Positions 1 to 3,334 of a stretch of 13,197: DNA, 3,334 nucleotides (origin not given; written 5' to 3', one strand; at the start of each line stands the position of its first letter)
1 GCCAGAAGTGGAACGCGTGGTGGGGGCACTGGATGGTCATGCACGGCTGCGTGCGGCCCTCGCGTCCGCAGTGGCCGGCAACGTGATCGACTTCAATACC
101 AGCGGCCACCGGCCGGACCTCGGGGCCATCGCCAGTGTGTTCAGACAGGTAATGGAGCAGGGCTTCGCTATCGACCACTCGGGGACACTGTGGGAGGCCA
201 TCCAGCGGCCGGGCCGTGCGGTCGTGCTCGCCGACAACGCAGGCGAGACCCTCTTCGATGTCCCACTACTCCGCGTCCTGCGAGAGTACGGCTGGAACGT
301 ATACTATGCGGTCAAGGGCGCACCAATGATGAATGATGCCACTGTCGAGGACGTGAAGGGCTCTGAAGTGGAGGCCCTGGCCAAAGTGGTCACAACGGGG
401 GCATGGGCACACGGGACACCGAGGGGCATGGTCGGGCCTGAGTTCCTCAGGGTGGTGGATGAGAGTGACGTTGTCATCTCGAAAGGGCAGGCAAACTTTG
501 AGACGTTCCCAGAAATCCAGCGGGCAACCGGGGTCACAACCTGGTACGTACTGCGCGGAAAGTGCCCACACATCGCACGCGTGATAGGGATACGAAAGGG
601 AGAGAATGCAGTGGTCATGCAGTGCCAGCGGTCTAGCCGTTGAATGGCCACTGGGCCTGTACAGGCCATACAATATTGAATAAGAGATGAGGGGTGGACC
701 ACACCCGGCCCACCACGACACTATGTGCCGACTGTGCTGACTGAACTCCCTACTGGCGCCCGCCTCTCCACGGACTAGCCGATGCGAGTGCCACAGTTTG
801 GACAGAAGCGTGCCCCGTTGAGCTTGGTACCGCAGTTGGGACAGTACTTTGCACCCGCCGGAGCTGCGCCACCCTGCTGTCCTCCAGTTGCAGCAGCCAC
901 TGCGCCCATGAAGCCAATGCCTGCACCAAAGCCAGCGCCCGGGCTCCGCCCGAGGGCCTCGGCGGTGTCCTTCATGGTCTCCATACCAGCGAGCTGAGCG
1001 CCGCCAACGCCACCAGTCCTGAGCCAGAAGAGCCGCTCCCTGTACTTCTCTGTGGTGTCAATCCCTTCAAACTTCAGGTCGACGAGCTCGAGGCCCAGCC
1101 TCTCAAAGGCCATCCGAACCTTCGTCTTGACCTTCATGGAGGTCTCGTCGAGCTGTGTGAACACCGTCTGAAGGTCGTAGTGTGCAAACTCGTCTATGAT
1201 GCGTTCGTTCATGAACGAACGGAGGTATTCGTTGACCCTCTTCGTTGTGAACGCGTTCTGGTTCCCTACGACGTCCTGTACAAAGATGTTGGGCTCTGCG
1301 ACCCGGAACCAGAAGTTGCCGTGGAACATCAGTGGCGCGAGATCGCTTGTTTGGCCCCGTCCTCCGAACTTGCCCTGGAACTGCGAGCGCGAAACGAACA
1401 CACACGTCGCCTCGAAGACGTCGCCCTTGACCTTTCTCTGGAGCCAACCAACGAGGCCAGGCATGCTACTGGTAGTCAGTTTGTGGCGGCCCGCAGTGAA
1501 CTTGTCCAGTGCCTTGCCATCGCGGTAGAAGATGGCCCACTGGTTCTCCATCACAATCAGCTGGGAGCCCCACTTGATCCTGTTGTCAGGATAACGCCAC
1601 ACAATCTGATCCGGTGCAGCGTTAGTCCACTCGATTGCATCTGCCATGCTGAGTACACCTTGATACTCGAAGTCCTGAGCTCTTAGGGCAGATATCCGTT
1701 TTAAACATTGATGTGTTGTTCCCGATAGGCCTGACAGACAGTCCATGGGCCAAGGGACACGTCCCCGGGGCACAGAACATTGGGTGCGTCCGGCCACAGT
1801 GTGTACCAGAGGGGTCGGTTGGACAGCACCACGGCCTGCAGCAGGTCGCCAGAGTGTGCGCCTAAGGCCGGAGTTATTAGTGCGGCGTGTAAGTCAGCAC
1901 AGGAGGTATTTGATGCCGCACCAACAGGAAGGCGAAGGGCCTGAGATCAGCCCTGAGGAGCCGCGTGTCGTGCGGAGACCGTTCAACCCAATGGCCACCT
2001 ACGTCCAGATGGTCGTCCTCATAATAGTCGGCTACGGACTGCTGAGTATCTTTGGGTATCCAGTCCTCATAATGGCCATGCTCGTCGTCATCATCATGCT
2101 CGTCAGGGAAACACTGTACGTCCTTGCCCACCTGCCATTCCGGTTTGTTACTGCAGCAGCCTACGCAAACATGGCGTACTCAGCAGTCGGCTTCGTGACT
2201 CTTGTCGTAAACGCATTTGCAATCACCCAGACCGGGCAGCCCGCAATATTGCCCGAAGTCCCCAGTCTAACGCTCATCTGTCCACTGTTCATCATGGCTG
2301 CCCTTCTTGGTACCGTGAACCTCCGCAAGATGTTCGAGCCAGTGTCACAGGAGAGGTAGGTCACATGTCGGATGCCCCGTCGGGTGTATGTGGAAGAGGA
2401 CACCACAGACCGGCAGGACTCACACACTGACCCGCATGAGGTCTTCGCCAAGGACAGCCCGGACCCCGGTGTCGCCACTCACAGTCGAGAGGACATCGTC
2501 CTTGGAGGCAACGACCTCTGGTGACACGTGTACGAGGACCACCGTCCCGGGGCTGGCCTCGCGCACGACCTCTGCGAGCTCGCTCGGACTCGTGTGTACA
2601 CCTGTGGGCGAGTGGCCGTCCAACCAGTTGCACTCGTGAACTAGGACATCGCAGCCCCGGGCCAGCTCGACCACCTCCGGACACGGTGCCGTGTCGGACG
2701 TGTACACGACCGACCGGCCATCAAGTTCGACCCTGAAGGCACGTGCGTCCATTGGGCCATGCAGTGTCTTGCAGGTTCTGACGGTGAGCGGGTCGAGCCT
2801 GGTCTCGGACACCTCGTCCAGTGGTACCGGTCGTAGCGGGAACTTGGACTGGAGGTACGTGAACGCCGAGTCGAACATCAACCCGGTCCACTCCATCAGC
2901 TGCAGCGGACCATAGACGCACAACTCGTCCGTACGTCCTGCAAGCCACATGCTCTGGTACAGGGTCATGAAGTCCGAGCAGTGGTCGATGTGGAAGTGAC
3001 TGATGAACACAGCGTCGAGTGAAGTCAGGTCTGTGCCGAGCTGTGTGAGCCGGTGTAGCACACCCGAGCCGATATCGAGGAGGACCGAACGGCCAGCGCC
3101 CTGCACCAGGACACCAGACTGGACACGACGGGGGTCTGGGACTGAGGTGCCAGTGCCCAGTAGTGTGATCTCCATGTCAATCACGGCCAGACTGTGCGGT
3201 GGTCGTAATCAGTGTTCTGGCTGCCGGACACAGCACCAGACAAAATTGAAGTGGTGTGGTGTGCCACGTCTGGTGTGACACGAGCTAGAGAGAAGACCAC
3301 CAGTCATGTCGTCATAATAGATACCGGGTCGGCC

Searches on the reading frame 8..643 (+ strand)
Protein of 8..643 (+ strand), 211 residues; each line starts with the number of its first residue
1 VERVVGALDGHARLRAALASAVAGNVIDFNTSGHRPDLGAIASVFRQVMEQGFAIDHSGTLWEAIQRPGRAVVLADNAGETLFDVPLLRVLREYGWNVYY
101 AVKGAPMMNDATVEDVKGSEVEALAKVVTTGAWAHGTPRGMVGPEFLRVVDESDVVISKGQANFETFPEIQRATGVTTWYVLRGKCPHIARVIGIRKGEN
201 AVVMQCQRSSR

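Call 3: search_protein_families(library=pfam, proteins=[window:8-643:+], max_evalue=1)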
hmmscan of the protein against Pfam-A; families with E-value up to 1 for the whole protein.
window:8-643:+ (211 aa): 1 family
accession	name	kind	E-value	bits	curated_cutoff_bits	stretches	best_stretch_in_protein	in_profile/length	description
PF01937.24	ARMT1-like_dom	-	9.9e-41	140.4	25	1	12-200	101-310/311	Damage-control phosphatase ARMT1-like domain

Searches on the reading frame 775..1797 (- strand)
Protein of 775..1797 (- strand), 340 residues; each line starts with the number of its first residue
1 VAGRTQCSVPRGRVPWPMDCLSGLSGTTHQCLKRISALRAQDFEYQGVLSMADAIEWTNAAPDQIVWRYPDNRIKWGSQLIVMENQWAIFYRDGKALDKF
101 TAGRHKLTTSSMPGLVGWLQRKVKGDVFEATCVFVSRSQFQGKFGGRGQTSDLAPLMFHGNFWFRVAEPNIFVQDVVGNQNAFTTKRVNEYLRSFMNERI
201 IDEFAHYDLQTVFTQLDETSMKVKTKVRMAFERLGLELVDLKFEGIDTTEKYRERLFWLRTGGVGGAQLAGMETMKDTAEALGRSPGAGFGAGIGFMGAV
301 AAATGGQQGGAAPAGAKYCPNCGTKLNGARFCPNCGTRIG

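Call 3: search_protein_families(library=pfam, proteins=[window:775-1797:-], max_evalue=1)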
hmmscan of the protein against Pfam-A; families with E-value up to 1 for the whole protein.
window:775-1797:- (340 aa): 22 families
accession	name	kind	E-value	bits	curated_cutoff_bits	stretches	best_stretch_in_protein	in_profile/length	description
PF13421.11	Band_7_1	-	6e-23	82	24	1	66-253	1-200/211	SPFH domain-Band 7 family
PF01145.31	Band_7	-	7e-14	52.7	23.6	1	81-256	2-155/176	SPFH domain / Band 7 family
PF13240.11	Zn_Ribbon_1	-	5.3e-08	32.8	25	2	313-326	10-23/23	zinc-ribbon domain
PF13248.11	Zn_ribbon_3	-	1e-06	28.4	27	1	317-339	3-26/26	zinc-ribbon domain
PF12773.13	DZR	-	5.4e-06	26.9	27.3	1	312-338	8-33/45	Double zinc ribbon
PF09297.16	Zn_ribbon_NUD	-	0.0019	18.3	24.8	1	330-338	4-12/32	NADH pyrophosphatase zinc ribbon domain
PF11682.14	Zn_ribbon_11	-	0.0045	17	24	1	318-339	7-28/37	Probable zinc-ribbon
PF14803.11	Zn_ribbon_Nudix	-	0.013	15.8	25.6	0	317-326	1-10/34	Nudix N-terminal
PF17032.10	Zn_ribbon_15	-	0.022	16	28.9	1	316-336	52-73/73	zinc-ribbon family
PF11781.13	Zn_ribbon_RRN7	-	0.022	14.9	27.1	0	315-325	20-30/32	Zinc-finger of RNA-polymerase I-specific TFIIB, Rrn7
PF24460.1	DUF7575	-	0.03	14.1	28.5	1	316-339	3-27/28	Domain of unknown function (DUF7575)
PF01259.24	SAICAR_synt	-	0.069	13.3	20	1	210-245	140-176/233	SAICAR synthetase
PF24463.1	DUF7577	-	0.078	13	28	0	329-338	2-11/27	Domain of unknown function (DUF7577)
PF03119.21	DNA_ligase_ZBD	-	0.1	13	25.8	0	319-326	2-9/27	NAD-dependent DNA ligase C4 zinc finger domain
PF22747.2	Zn_ribbon_DUF2089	-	0.11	13.1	27.6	1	319-339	1-22/32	DUF2089 zinc ribbon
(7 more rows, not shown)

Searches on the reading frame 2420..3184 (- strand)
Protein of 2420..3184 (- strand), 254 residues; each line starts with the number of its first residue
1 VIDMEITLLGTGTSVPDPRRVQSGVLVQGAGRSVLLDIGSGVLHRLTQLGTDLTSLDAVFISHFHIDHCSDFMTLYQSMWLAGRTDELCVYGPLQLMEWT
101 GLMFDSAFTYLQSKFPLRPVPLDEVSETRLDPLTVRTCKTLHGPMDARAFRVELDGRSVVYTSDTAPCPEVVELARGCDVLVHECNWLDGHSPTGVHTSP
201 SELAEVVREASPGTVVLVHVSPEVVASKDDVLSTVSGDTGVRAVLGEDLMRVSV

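Call 3: search_protein_families(library=pfam, proteins=[window:2420-3184:-], max_evalue=1)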
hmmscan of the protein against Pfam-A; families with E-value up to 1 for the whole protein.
window:2420-3184:- (254 aa): 4 families
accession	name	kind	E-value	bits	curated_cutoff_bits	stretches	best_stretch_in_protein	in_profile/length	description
PF12706.13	Lactamase_B_2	-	2e-22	80.2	27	1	34-219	3-199/200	Beta-lactamase superfamily domain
PF00753.33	Lactamase_B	-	3.6e-09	37.3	22.7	1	21-176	5-161/196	Metallo-beta-lactamase superfamily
PF23023.1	Anti-Pycsar_Apyc1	-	1.1e-06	28.7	50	1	4-221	3-222/250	Anti-Pycsar protein Apyc1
PF13483.12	Lactamase_B_3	-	0.0021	18.5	24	1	24-182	9-130/160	Beta-lactamase superfamily domain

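Call 9: search_protein_families(library=ncbifam, proteins=[window:2420-3184:-], max_evalue=0.01)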
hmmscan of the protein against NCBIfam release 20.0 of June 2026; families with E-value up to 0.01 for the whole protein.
window:2420-3184:- (254 aa): 15 families
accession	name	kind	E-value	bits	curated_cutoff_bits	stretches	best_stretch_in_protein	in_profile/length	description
TIGR02651.1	RNase_Z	equivalog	2e-40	138.7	292.95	2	5-153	1-148/302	ribonuclease Z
NF000801.0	PRK00055.1-3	equivalog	3.6e-39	134.6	252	2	4-143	2-144/307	ribonuclease Z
NF041257.1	GntH_guanitoxin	equivalog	3.9e-34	118.1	333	2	4-94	13-107/374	guanitoxin biosynthesis MBL fold metallo-hydrolase GntH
NF041851.1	cyc_nuc_deg_phdiest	equivalog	3.1e-31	108.7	400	1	4-234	1-233/253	cyclic nucleotide-degrading phosphodiesterase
NF000806.0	PRK00055.2-4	equivalog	1.8e-28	99.6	363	1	4-254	2-276/280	ribonuclease Z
NF000800.0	PRK00055.1-1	equivalog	1.2e-21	77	398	2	4-153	1-151/305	ribonuclease Z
TIGR02649.1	true_RNase_BN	exception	4.8e-19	68.5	563.7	2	5-153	1-150/304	ribonuclease BN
NF000805.0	PRK00055.2-3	equivalog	8.1e-19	68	416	2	4-153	4-152/307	ribonuclease Z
NF002558.0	PRK02126.1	subfamily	6.8e-18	64.8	315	2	28-98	24-88/345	ribonuclease Z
NF000804.0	PRK00055.2-1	equivalog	2.3e-13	49.9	402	2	4-76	4-76/306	ribonuclease Z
NF038231.1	MBL_Geo_Pelo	equivalog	6.3e-10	39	360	1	16-230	28-233/250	GPMC system MBL fold metallohydrolase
NF002553.0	PRK02113.1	equivalog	9.8e-09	35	386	1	18-226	31-229/252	MBL fold metallo-hydrolase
TIGR03307.1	PhnP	equivalog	2.4e-08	33.7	272.25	1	14-223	29-224/249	phosphonate metabolism protein PhnP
TIGR02650.1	RNase_Z_T_toga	equivalog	7.9e-07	28.5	507.05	1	173-230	196-254/277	ribonuclease Z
TIGR03675.1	arCOG00543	equivalog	0.00031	19.1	580.2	1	22-77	188-250/631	beta-CASP ribonuclease aCPSF1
